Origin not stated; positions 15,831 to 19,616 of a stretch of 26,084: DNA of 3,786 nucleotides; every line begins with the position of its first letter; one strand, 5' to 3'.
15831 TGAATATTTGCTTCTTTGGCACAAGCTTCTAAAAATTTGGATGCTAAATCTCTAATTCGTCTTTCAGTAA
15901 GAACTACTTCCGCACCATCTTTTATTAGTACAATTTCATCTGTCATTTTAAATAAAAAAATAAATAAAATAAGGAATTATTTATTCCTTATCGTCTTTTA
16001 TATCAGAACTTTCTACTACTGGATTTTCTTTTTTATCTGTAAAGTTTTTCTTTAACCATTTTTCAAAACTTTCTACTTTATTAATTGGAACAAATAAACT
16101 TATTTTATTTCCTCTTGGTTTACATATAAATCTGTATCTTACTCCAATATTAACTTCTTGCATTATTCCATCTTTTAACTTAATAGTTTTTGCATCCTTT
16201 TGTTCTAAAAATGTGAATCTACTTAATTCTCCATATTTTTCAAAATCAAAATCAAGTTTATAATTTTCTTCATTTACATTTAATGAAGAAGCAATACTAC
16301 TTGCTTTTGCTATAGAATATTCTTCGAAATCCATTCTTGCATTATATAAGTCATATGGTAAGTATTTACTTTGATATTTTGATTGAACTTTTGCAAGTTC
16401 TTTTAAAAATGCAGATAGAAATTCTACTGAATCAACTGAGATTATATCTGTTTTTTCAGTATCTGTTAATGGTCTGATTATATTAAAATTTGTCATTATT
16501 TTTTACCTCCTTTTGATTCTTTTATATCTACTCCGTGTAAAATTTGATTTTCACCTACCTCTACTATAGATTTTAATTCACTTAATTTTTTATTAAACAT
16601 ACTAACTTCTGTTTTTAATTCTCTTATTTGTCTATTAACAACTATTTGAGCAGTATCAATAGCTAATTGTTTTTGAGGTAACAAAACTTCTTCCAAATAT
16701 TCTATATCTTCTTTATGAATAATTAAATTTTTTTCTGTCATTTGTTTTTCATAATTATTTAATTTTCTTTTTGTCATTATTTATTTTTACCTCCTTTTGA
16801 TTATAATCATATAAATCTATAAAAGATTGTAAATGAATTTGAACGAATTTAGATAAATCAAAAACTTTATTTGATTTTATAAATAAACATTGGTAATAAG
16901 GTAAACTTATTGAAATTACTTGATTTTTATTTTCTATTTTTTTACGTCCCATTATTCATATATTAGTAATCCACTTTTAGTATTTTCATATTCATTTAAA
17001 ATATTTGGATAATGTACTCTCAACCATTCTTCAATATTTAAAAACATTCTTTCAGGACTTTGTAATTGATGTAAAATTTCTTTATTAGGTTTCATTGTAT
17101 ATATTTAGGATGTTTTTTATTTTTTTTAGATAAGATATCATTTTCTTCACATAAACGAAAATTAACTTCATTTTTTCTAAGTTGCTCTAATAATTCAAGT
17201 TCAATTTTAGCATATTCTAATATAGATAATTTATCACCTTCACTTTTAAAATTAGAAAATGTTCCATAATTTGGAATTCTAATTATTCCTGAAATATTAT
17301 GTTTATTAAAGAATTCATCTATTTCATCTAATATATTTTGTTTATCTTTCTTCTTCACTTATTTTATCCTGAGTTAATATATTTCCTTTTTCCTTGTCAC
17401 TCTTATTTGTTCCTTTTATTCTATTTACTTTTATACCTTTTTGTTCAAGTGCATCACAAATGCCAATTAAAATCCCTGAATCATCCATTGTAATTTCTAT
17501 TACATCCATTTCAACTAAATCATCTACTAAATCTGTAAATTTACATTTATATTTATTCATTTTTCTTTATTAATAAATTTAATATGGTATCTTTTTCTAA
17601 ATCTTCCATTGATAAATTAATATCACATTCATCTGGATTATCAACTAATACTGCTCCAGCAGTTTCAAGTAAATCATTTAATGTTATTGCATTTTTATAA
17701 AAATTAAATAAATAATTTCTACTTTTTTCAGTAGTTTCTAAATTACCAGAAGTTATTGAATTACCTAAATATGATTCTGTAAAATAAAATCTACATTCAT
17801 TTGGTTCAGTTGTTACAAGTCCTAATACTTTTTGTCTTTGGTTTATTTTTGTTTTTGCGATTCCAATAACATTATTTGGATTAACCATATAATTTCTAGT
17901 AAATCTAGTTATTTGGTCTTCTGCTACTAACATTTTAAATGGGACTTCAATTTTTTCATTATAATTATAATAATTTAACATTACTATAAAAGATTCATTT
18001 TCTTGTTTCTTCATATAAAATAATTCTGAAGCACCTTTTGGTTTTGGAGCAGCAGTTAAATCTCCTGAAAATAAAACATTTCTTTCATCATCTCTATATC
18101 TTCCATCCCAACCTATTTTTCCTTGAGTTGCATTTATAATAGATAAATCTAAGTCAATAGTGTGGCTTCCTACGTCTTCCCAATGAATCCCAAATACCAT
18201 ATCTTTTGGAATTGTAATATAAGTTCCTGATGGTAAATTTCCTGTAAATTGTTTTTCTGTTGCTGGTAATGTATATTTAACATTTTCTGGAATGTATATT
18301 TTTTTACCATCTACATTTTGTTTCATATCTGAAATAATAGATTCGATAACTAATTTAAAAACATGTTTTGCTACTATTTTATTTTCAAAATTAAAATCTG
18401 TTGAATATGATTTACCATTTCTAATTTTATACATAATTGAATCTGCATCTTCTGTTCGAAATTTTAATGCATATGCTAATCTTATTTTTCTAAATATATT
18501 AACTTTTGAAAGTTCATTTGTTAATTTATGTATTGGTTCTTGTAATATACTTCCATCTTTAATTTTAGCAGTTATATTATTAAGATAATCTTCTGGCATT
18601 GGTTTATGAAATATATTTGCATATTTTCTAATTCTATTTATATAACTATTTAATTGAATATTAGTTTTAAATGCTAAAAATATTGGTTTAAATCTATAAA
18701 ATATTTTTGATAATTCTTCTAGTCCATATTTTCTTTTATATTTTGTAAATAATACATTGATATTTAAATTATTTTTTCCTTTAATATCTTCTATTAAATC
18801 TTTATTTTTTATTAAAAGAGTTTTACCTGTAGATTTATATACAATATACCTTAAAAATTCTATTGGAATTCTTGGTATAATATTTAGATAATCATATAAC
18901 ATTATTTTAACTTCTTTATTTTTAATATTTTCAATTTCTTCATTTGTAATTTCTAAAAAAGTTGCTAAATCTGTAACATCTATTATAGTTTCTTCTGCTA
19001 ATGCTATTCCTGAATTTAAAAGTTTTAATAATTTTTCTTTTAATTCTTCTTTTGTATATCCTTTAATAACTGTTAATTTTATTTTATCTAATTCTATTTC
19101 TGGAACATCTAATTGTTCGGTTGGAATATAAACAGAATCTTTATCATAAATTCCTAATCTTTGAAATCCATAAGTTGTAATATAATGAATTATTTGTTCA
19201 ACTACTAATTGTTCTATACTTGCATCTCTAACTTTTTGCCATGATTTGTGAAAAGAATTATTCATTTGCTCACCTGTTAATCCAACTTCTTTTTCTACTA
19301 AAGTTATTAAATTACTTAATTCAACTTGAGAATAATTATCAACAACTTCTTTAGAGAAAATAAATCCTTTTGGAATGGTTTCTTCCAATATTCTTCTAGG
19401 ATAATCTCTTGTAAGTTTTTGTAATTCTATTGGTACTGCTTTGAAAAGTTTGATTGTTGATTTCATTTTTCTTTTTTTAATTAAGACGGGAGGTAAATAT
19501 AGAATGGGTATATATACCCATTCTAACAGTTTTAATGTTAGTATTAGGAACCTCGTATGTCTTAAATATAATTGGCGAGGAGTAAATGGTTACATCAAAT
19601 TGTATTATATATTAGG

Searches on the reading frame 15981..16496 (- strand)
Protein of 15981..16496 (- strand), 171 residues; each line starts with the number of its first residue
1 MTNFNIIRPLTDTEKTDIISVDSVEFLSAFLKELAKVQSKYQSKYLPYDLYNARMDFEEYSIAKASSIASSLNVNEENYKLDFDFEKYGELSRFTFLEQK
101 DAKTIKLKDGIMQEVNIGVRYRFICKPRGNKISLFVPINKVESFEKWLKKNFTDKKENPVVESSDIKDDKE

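Call 8: search_protein_families(library=phrogs, proteins=[window:15981-16496:-], max_evalue=0.001)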
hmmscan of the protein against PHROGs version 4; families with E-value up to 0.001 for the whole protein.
window:15981-16496:- (171 aa): 0 families

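Call 20: search_protein_families(library=pfam, proteins=[window:15981-16496:-], max_evalue=0.1)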
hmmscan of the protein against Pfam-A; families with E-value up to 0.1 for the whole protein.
window:15981-16496:- (171 aa): 1 family
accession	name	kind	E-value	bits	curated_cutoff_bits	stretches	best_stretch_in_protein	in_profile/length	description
PF23329.3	EF_HAND_1_PLCG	-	0.0076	16.7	23.9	0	36-64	40-67/70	PLCG EF-hand motif 1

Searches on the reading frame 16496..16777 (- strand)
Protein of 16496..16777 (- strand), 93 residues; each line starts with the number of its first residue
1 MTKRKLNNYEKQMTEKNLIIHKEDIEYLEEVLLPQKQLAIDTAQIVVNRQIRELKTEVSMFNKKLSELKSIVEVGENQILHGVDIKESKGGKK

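Call 20: search_protein_families(library=pfam, proteins=[window:16496-16777:-], max_evalue=0.1)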
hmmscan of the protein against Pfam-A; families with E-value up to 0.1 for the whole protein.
window:16496-16777:- (93 aa): 2 families
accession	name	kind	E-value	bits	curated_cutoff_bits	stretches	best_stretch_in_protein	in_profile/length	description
PF09522.15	RE_R_Pab1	-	0.035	14.7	25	1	10-64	19-75/119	R.Pab1 restriction endonuclease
PF21523.3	ParM_N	-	0.043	14.3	27.4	1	13-77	61-123/159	Plasmid segregation protein ParM, C-terminal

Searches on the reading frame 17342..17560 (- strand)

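Call 20: search_protein_families(library=pfam, proteins=[window:17342-17560:-], max_evalue=0.1)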
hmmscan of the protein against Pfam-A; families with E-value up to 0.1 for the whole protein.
window:17342-17560:- (72 aa): 2 families
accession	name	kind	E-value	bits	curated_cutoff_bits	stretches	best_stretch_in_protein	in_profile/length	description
PF03793.24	PASTA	-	0.028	14.8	23.2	1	36-65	16-45/64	PASTA domain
PF13840.12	ACT_7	-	0.032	14.5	27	1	21-55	12-47/65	ACT domain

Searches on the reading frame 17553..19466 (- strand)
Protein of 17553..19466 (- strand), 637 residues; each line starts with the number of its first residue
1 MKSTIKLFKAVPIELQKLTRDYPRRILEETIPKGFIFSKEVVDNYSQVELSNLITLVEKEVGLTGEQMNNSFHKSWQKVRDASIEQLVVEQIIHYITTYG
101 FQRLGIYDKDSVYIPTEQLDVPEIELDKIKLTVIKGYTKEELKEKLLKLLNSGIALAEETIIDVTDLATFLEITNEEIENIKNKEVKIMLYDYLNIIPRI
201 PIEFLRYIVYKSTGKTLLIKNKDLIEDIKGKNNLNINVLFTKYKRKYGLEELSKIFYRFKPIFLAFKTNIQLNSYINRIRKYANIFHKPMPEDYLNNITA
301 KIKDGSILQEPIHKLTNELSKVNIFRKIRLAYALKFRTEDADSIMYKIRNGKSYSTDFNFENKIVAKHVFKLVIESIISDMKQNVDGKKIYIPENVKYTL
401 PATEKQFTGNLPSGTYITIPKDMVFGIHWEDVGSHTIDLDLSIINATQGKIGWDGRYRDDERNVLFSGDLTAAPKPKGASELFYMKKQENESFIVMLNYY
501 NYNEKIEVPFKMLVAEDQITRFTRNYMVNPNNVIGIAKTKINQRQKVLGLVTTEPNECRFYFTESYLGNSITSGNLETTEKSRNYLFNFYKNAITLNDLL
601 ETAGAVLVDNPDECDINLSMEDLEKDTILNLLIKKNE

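Call 8: search_protein_families(library=phrogs, proteins=[window:17553-19466:-], max_evalue=0.001)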
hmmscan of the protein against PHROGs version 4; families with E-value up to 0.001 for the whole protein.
window:17553-19466:- (637 aa): 0 families

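Call 18: find_related_loci(query=window:17553-19466:-, collection=viral_contigs, flank=10000)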
Query window:17553-19466:- (637 aa) in viral_contigs; peptide patterns used: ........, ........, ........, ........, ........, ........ (x = any residue, [..] = any of these).
30 stretches matched a pattern; 5 encode a relative of the query (tblastn E <= 1e-3); 5 distinct loci.
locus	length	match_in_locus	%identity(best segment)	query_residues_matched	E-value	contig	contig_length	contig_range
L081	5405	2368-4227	56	1-632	0e+0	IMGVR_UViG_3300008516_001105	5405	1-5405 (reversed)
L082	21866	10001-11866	53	1-632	0e+0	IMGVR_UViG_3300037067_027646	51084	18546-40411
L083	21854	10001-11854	53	1-632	0e+0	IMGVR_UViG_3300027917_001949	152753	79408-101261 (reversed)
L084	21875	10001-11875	60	3-633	0e+0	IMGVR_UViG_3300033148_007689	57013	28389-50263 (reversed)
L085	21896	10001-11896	51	1-632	0e+0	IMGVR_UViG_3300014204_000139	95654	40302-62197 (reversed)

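Call 20: search_protein_families(library=pfam, proteins=[window:17553-19466:-], max_evalue=0.1)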
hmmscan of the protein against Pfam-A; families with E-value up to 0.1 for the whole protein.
window:17553-19466:- (637 aa): 0 families

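Call 25: search_solved_structures(query=window:17553-19466:-, max_evalue=10)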
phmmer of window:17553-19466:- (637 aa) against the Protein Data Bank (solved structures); distinct sequences matched with E-value up to 10: 8.
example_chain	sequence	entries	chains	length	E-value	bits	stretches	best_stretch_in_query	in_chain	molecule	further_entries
5tk6_A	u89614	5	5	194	0.016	17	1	343-400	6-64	OxsA protein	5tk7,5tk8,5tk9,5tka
7qca_SL0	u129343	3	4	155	0.056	15.2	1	39-151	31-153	40S ribosomal protein S11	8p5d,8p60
4p13_A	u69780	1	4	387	2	10.1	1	542-595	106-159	Medium-chain specific acyl-CoA dehydrogenase, mitochondrial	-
1egc_A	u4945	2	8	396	2.1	10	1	542-595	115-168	MEDIUM CHAIN ACYL-COA DEHYDROGENASE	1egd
3mdd_A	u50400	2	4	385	2.2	10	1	541-595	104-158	MEDIUM CHAIN ACYL-COA DEHYDROGENASE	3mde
1udy_A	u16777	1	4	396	2.2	9.9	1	541-595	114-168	Acyl-CoA dehydrogenase, medium-chain specific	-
4yy5_A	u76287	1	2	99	3.3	9.3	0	133-179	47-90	dTor_3x33L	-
4yy2_A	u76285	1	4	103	3.3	9.3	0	133-179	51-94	dTor_3x33L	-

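Call 44: find_related_loci(query=window:17553-19466:-, collection=genome_contigs, flank=10000)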
Query window:17553-19466:- (637 aa) in genome_contigs; peptide patterns used: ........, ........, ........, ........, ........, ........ (x = any residue, [..] = any of these).
147 stretches matched a pattern; 1 encode a relative of the query (tblastn E <= 1e-3); 1 distinct loci.
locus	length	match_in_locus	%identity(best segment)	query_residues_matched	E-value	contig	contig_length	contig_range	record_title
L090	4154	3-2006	55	3-628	0e+0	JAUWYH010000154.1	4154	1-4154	MAG: Candidatus Aminicenantes bacterium isolate CSMAG_2705 CSMAG_2705_k141_757840_length_4154_cov_12.0000, whole genome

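Call 63: find_homologous_proteins(query=window:17553-19466:-, max_evalue=0.001)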
Query window:17553-19466:- (637 aa): 1890 proteins with E <= 0.001 among 8000 candidates; the best 120 are listed.
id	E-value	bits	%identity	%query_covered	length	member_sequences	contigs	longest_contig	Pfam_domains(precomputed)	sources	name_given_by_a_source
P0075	4.0e-264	896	64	99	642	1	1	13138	-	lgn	-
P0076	3.7e-258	876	64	99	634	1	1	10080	-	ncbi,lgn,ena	-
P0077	2.4e-257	873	62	99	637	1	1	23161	-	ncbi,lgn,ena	-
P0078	3.1e-257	873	63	99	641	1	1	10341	-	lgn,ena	-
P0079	3.4e-257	873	62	100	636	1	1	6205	-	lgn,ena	-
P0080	1.3e-254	864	62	99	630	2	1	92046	-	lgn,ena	-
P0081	7.6e-254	862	63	100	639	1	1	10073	-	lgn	-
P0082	1.3e-253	861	63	100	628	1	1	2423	-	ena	-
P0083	1.4e-253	861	63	100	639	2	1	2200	-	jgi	-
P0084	6.4e-253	859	63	99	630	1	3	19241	-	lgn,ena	-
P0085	4.2e-252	856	62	99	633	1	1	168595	-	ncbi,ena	-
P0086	8.0e-252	855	63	100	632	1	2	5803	-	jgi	-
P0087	2.0e-250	851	62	100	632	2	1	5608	-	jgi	-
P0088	2.9e-250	850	62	100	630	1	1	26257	-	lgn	-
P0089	1.1e-249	848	61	99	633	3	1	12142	-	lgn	-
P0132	3.3e-241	820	59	99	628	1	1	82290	-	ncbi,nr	ncbi:MAG: hypothetical protein N2V78_09215 [Methanophagales archaeon]|nr:hypothetical protein [Metha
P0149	2.5e-239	814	58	99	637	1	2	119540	-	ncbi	-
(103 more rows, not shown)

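Call 65: find_encoding_contigs(protein=P0132, flank=8000, max_places=1)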
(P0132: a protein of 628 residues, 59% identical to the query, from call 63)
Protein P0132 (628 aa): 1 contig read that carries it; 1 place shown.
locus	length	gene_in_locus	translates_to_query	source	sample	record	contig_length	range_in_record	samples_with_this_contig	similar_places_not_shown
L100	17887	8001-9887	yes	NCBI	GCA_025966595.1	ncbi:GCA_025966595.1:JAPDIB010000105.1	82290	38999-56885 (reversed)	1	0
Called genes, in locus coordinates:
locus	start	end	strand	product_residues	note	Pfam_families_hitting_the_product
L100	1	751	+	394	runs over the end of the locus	PF00733:Asn_synthase, PF06508:QueC, PF01079:Hint (weak)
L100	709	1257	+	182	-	-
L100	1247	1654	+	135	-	-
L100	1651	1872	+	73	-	-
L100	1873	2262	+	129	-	PF00075:RNase_H, PF13456:RVT_3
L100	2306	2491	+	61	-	-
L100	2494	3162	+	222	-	PF02592:Vut_1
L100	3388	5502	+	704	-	PF05124:S_layer_C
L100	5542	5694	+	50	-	-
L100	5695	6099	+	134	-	-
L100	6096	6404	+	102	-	-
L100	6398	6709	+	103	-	-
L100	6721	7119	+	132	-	-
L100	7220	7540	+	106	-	-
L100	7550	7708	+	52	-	-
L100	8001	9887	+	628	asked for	-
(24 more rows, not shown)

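Call 66: find_encoding_contigs(protein=P0085, flank=8000, max_places=1)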
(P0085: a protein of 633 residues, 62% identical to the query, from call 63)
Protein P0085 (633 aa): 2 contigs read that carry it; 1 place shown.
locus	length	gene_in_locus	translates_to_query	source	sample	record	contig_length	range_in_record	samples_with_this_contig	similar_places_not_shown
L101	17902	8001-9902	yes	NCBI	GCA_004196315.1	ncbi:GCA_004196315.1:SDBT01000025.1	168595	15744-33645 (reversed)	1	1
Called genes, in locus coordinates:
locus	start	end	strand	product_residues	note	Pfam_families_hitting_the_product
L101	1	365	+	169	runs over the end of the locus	-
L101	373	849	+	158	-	-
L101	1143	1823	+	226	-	-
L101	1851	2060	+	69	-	-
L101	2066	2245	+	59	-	-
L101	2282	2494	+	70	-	-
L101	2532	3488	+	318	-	-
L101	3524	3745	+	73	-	-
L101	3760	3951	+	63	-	-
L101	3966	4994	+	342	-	-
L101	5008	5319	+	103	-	PF27050:Phage_P22_Y8K6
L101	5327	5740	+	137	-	-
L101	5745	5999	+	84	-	-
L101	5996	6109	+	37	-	-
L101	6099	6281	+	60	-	-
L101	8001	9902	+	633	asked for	-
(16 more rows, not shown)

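Call 67: find_encoding_contigs(protein=P0149, flank=8000, max_places=1)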
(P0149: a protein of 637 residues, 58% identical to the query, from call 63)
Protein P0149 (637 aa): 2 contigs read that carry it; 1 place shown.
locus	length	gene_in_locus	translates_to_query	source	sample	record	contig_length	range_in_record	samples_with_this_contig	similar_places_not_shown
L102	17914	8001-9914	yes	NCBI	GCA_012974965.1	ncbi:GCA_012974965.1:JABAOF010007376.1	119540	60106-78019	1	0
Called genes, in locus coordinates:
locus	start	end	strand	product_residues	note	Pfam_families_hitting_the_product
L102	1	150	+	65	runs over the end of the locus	-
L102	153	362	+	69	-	-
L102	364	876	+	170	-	-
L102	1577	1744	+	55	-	-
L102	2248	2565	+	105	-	-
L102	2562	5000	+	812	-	-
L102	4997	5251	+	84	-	-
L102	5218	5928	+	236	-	PF10127:RlaP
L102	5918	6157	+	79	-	-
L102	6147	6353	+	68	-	-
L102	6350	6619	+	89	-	-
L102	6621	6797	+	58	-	-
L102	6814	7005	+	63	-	-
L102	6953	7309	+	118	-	PF18909:dGTP_diPhyd_N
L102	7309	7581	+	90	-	PF20657:DUF6811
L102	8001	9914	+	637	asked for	-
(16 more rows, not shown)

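Call 95: predict_structure(alignment_id=A2)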
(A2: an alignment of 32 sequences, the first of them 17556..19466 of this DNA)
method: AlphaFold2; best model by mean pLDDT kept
length: 637 residues; sequences in the alignment: 32
mean_pLDDT: 82.6   pTM: 0.80
mean pLDDT of the five models: 82.6, 80.2, 79.2, 74.7, 73.6
residues with pLDDT >= 90: 163; 70-90: 381; 50-70: 86; < 50: 7
segments of 3 or more residues with pLDDT < 50: 347-352
pLDDT, mean of each block of 10 residues (from residue 1): 89 80 80 83 89 85 65 73 83 76 72 58 65 89 91 83 90 87 89 88 93 82 87 89 94 94 93 95 92 81 68 81 88 82 54 62 87 92 92 90 80 90 90 86 82 82 81 76 88 88 87 85 70 84 86 91 69 64 75 86 92 87 83 68
secondary structure, 60 per line:
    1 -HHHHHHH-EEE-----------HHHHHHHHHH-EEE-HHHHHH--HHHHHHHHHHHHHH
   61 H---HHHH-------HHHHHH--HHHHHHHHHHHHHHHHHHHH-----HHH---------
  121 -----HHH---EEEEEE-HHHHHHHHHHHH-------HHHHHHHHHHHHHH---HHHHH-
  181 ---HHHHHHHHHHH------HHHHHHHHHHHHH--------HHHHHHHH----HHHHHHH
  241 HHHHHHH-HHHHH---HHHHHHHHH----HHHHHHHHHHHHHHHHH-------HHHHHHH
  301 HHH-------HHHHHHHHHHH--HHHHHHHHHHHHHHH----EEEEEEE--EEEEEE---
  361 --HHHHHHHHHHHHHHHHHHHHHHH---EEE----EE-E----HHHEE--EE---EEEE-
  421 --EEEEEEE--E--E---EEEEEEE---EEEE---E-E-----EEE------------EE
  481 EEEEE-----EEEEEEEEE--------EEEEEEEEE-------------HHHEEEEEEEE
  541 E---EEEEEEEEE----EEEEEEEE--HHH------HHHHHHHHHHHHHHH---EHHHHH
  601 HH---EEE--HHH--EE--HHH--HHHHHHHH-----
elements in order: H2-8 E10-12 H24-33 E35-37 H39-44 H47-61 H65-68 H76-81 H84-103 E132-137 H139-150 H158-171 H175-179 H184-194 H201-213 H222-229 H234-247 H249-253 H257-265 H270-286 H294-303 H311-321 H324-338 E343-349 E352-357 H363-385 E389-391 E416-419 E423-429 E439-445 E449-452 E464-466 E479-485 E491-499 E508-516 E533-541 E545-553 E558-565 H577-591 H596-602 E606-608 H625-632

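Call 97: fold_search(model_id=the predicted structure, library=pdb)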
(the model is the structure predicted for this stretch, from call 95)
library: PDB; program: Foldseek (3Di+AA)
matches with E <= 10: 651; with E <= 0.001: 0
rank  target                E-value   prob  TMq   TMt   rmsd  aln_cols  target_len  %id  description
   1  9arj_B                1.5e-03  0.12  0.08  0.05  33.9       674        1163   10  CryoEM structure of BoNT-NTNH-OrfX2 complex from Clostridium botulinum E1, major class (released 2025-01-22)
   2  3v0a_B                3.7e-03  0.13  0.10  0.07  33.7       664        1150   10  2.7 angstrom crystal structure of BoNT/Ai in complex with NTNHA (released 2012-03-14)
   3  8i6v_D                4.7e-03  0.08  0.08  0.08  28.0       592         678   10  Cryo-EM structure of the polyphosphate polymerase VTC complex(Vtc4/Vtc3/Vtc1) (released 2023-03-01)
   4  3u6g_B                2.7e-02  0.72  0.11  0.39  12.5       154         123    6  Crystal structure of a domain of unknown function, DUF4425 (BVU_3708) from Bacteroides vulgatus ATCC 8482 at 1.35 A re (released 2011-11-02)
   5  9h9a                  3.7e-02  0.09  0.11  0.08  20.4       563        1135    9  native structure of the full-length pesticidal protein Cry8Ba2, from crystals formed in vivo (form 1) (released 2025-12-03)
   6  4jy4_A                4.2e-02  0.41  0.10  0.25  18.8       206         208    7  Crystal structure of human Fab PGT121, a broadly reactive and potent HIV-1 neutralizing antibody (released 2013-05-15)
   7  1bu8                  7.3e-02  0.30  0.08  0.11  13.6       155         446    6  RAT PANCREATIC LIPASE RELATED PROTEIN 2 (released 1998-12-23)
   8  6k73_B                7.3e-02  0.07  0.07  0.15  22.7       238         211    8  Chaperone-tip adhesin complex is vital for synergistic activation of CFA/I fimbriae biogenesis (released 2020-06-10)
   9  4qey_B                7.7e-02  0.44  0.11  0.37   8.0       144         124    8  Crystal structure of a DUF4425 family protein (BACOVA_05332) from Bacteroides ovatus ATCC 8483 at 2.52 A resolution (released 2014-07-16)
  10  4fqc_L                8.5e-02  0.23  0.10  0.23  18.7       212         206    7  Crystal Structure of PGT121 Fab Bound to a complex-type sialylated N-glycan (released 2012-11-14)
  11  4fq1_L                9.0e-02  0.28  0.10  0.24  20.5       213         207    6  Crystal Structure of PGT121 Fab (released 2012-11-14)
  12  5a7d_B                9.0e-02  0.12  0.08  0.12  22.0       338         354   12  Tetrameric assembly of LGN with Inscuteable (released 2016-08-03)
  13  1ca1                  9.0e-02  0.10  0.10  0.16  25.9       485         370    9  ALPHA-TOXIN FROM CLOSTRIDIUM PERFRINGENS (released 1999-05-04)
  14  1d5r                  9.0e-02  0.08  0.07  0.11  15.8       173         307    9  Crystal Structure of the PTEN Tumor Suppressor (released 1999-11-04)
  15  5by3                  9.4e-02  0.08  0.11  0.10  19.9       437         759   11  A novel family GH115 4-O-Methyl-alpha-glucuronidase, BtGH115A, with specificity for decorated arabinogalactans (released 2015-07-22)
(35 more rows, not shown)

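Call 99: fold_search(model_id=the predicted structure, library=viral)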
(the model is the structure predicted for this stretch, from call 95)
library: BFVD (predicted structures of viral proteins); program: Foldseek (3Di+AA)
matches with E <= 10: 981; with E <= 0.001: 11
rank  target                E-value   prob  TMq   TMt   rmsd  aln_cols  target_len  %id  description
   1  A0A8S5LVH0            2.9e-18  1.00  0.50  0.48  14.4       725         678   14  Putative tellurium resistant like protein [Siphoviridae sp. ctFn287]
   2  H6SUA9                2.2e-16  1.00  0.49  0.46  13.4       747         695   15  Uncharacterized protein [Campylobacter virus IBB35]
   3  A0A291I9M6            2.0e-14  1.00  0.48  0.42  16.2       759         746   13  Cytoplasmic protein [Lactobacillus phage LpeD]
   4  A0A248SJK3            1.1e-12  1.00  0.42  0.34  16.4       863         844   12  (no name in the UniProt tables at hand)
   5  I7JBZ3                3.4e-07  1.00  0.23  0.30  17.5       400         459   16  Uncharacterized protein [Campylobacter phage CP21]
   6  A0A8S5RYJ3            1.0e-05  1.00  0.19  0.42   4.5       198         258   12  BACON domain-containing protein [Myoviridae sp. ctNQV2]
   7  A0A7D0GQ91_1          1.2e-05  1.00  0.16  0.12  11.0       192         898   14  (no name in the UniProt tables at hand)
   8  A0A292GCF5            1.6e-05  1.00  0.18  0.11   4.9       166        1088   13  (no name in the UniProt tables at hand)
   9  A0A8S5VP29            1.7e-05  1.00  0.18  0.42  15.0       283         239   11  (no name in the UniProt tables at hand)
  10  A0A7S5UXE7            4.9e-05  1.00  0.17  0.50   4.6       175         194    8  TerD-like tellurite resistance protein [Rhizobium phage RHph_Y65]
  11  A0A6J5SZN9            7.0e-05  1.00  0.17  0.46   6.1       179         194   10  Uncharacterized protein [uncultured Caudovirales phage]
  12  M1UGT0                3.8e-03  0.14  0.07  0.13  22.6       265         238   12  Uncharacterized protein [Cyanophage SS120-1]
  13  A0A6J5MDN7            4.6e-03  0.12  0.07  0.14  21.5       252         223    7  Uncharacterized protein [uncultured Caudovirales phage]
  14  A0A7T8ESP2            5.6e-03  0.08  0.05  0.04  31.4       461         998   10  (no name in the UniProt tables at hand)
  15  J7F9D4                6.5e-03  0.12  0.08  0.11  19.3       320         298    9  Structural protein [Agrobacterium phage 7-7-1]
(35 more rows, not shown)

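Call 101: search_protein_families(library=pfam, proteins=[L082:6311-7762:-, L082:7759-8631:-, L085:4752-6089:+, L085:11977-13050:+], max_evalue=0.001)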
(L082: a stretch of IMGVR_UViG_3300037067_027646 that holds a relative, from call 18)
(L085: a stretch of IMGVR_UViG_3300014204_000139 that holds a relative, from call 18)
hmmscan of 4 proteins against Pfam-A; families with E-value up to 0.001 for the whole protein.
L082:6311-7762:- (483 aa): 4 families
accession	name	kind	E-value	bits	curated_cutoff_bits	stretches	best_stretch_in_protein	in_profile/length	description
PF01743.26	PolyA_pol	-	4e-15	56.7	23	1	36-179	2-126/126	Poly A polymerase head domain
PF12627.12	PolyA_pol_RNAbd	-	4.4e-13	49.2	22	1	216-268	9-61/64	Probable RNA and SrmB- binding site of polymerase A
PF01966.28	HD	-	3.6e-09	37.3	22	1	303-373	28-100/116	HD domain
PF13735.12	tRNA_NucTran2_2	-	0.00028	21.3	27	1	336-453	23-127/149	tRNA nucleotidyltransferase domain 2 putative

L082:7759-8631:- (290 aa): 1 family
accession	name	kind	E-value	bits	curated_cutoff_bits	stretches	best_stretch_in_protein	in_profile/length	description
PF13186.11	SPASM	-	0.00062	20.4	21.5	0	213-259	4-46/67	Iron-sulfur cluster-binding domain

L085:4752-6089:+ (445 aa): 4 families
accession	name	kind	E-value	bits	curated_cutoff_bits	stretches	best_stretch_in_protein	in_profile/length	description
PF01743.26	PolyA_pol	-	1.6e-31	109.7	23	1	18-136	2-126/126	Poly A polymerase head domain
PF12627.12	PolyA_pol_RNAbd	-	2.3e-09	37.3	22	1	167-224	5-61/64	Probable RNA and SrmB- binding site of polymerase A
PF01966.28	HD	-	4.9e-08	33.7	22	1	235-324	4-91/116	HD domain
PF13735.12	tRNA_NucTran2_2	-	6e-07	30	27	1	381-438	90-147/149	tRNA nucleotidyltransferase domain 2 putative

L085:11977-13050:+ (357 aa): 1 family
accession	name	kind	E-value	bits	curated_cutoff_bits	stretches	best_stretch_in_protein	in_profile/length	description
PF10127.15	RlaP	-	6.4e-24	85.4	23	1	6-127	16-140/249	RNA repair pathway DNA polymerase beta family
